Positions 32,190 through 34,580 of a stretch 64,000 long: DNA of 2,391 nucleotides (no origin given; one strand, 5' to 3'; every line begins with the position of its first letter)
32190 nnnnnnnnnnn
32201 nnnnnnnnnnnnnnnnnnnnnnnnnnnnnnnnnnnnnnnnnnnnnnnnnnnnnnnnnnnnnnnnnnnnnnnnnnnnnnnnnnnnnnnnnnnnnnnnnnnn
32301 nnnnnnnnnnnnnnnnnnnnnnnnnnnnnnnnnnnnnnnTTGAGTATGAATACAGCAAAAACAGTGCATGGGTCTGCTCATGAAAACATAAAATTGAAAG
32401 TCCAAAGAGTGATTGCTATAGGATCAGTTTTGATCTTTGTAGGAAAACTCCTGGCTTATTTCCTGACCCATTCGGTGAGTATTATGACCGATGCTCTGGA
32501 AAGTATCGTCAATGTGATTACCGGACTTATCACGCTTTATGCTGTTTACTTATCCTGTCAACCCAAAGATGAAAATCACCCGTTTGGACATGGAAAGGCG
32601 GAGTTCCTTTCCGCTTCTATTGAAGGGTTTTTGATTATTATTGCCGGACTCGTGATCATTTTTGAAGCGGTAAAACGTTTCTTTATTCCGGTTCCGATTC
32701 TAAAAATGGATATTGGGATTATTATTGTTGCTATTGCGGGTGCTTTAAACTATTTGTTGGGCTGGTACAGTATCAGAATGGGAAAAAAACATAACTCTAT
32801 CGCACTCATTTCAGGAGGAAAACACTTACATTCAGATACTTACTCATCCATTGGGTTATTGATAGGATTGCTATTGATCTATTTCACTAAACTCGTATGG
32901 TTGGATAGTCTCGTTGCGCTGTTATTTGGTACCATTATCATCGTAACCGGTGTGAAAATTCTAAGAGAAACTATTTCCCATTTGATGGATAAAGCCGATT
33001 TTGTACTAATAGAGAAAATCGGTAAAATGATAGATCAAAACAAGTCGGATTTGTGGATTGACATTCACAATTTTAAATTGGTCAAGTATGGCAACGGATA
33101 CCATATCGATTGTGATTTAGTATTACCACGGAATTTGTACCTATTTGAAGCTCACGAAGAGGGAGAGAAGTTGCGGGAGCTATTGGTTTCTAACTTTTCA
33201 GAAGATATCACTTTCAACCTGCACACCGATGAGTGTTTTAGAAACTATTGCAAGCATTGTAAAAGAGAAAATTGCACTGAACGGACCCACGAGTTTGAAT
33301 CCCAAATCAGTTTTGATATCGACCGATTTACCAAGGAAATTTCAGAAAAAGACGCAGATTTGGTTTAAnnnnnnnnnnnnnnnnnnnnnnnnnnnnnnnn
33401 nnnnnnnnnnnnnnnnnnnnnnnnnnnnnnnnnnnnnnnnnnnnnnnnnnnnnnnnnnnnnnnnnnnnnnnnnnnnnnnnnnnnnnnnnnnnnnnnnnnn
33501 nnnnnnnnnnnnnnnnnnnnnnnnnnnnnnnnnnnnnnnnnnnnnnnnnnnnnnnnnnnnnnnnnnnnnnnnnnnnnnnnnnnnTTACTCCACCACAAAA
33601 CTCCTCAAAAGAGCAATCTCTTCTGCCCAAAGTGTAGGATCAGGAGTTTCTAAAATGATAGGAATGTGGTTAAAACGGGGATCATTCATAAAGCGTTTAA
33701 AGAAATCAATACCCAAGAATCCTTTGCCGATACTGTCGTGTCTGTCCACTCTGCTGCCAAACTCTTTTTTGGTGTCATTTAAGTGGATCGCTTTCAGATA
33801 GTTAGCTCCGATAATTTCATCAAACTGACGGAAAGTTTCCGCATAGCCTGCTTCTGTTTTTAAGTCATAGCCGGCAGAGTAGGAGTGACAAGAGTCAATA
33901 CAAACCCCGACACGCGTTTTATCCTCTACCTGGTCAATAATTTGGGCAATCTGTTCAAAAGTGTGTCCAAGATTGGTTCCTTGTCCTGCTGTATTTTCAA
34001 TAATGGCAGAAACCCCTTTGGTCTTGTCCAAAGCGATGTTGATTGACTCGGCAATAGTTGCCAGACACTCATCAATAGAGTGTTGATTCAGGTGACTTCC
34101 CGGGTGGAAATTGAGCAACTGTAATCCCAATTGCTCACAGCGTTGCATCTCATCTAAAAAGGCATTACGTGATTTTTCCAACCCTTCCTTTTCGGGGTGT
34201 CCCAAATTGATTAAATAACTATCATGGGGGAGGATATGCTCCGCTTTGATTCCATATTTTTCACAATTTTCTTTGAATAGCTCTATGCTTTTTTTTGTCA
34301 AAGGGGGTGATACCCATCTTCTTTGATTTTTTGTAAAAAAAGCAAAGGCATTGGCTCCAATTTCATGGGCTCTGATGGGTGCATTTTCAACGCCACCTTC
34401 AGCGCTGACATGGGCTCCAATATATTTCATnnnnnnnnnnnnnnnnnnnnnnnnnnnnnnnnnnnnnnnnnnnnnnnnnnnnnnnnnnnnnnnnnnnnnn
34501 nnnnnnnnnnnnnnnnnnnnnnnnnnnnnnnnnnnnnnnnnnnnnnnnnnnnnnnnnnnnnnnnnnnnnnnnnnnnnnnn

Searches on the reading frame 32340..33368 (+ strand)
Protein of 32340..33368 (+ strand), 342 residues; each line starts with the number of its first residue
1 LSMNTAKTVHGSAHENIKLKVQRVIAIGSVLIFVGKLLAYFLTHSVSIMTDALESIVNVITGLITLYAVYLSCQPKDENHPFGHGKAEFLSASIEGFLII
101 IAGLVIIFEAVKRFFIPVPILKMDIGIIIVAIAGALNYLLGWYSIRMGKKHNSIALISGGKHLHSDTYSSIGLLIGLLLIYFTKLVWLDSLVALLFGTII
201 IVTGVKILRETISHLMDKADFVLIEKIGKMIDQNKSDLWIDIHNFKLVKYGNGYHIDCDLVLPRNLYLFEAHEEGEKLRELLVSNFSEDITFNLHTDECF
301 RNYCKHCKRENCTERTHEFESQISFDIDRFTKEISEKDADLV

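Call 13: search_protein_families(library=pfam, proteins=[window:32340-33368:+])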
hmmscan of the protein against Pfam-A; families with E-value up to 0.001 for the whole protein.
window:32340-33368:+ (342 aa): 2 families
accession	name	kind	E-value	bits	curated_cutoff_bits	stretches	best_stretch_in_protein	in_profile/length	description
PF01545.26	Cation_efflux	-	2.7e-44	151.7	26.6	1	25-216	4-198/198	Cation efflux family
PF16916.11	ZT_dimer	-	3.7e-05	24.1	26.7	1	240-297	20-76/78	Dimerisation domain of Zinc Transporter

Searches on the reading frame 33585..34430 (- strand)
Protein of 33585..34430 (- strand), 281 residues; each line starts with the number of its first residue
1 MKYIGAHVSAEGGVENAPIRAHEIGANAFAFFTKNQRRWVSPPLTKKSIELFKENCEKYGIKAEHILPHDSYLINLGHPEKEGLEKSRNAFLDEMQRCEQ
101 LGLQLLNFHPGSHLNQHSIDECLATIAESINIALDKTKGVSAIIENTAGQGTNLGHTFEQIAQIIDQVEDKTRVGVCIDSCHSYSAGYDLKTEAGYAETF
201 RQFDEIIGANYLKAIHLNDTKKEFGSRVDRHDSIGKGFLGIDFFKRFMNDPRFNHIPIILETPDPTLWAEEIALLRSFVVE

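Call 13: search_protein_families(library=pfam, proteins=[window:33585-34430:-])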
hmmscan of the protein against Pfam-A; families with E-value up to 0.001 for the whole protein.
window:33585-34430:- (281 aa): 1 family
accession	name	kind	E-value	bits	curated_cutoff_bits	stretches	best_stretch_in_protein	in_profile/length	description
PF01261.30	AP_endonuc_2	-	3.9e-67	227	31.1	1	20-277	3-248/249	Xylose isomerase-like TIM barrel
